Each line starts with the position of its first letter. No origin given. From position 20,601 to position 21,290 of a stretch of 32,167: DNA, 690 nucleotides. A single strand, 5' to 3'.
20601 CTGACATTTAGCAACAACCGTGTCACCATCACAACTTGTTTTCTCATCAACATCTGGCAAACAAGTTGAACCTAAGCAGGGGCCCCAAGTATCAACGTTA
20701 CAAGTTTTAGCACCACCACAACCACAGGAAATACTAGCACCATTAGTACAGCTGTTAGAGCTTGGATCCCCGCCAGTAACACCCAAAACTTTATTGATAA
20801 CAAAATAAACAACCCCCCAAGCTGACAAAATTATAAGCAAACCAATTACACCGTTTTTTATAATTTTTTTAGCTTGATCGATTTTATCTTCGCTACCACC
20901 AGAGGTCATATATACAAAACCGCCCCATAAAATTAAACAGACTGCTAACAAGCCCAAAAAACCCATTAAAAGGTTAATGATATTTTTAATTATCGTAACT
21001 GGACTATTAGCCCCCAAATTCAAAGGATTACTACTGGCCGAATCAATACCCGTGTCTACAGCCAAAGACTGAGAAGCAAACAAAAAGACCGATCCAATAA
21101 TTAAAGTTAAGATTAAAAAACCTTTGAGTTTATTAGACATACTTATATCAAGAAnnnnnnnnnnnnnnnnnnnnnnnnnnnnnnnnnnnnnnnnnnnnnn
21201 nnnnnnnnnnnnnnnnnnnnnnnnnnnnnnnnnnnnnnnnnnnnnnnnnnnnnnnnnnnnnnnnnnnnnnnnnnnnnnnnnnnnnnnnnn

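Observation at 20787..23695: VirB2/TrbC-like 'T4SS pilin' hairpin used as the N-terminal module of two giant ectodomain proteins, with no T4SS machinery nearby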

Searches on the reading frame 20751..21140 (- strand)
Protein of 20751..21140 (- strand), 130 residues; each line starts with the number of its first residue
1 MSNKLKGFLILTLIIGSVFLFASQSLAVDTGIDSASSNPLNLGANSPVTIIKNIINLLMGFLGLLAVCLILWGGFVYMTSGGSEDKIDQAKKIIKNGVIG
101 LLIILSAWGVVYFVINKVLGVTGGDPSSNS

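Call 6: search_protein_families(library=pfam, proteins=[window:20751-21140:-], max_evalue=0.1)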
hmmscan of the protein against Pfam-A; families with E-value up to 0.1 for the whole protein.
window:20751-21140:- (130 aa): 3 families
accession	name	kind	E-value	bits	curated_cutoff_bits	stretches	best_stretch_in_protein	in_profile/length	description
PF18895.5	T4SS_pilin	-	5e-15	55.8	26.6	1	45-114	3-71/71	Type IV secretion system pilin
PF02322.20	Cyt_bd_oxida_II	-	0.043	13.6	35.6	1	7-114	111-211/302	Cytochrome bd terminal oxidase subunit II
PF05545.16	FixQ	-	0.068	13.6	29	0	61-94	12-45/49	Cbb3-type cytochrome oxidase component FixQ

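Call 36: search_protein_representatives(protein=window:20751-21140:-)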
Query: 130 residues. Proteins with E-value up to 0.001 (for the whole library): 34852; up to 1e-10: 4800; up to 1e-30: 11. The best 150 are listed.
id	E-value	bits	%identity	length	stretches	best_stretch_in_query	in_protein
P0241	3.2e-39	149.9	30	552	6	12-124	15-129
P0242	3.5e-38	146.6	33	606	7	43-114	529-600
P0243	4.8e-36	139.7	31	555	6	28-122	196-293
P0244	2.4e-33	130.9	35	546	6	4-118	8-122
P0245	2.6e-33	130.8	33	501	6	49-115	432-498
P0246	2.4e-32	127.7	36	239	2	10-125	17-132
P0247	7.0e-32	126.2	31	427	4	51-113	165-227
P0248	4.5e-31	123.6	33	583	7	50-116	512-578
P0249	4.7e-31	123.5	38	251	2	32-128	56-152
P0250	5.0e-31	123.5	32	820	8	36-115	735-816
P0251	7.3e-31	122.9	38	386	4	8-127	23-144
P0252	2.6e-30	121.2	44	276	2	45-119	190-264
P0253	5.9e-29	116.8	36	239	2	36-116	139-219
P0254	1.2e-28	115.8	36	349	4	52-112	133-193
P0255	3.4e-28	114.3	49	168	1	8-126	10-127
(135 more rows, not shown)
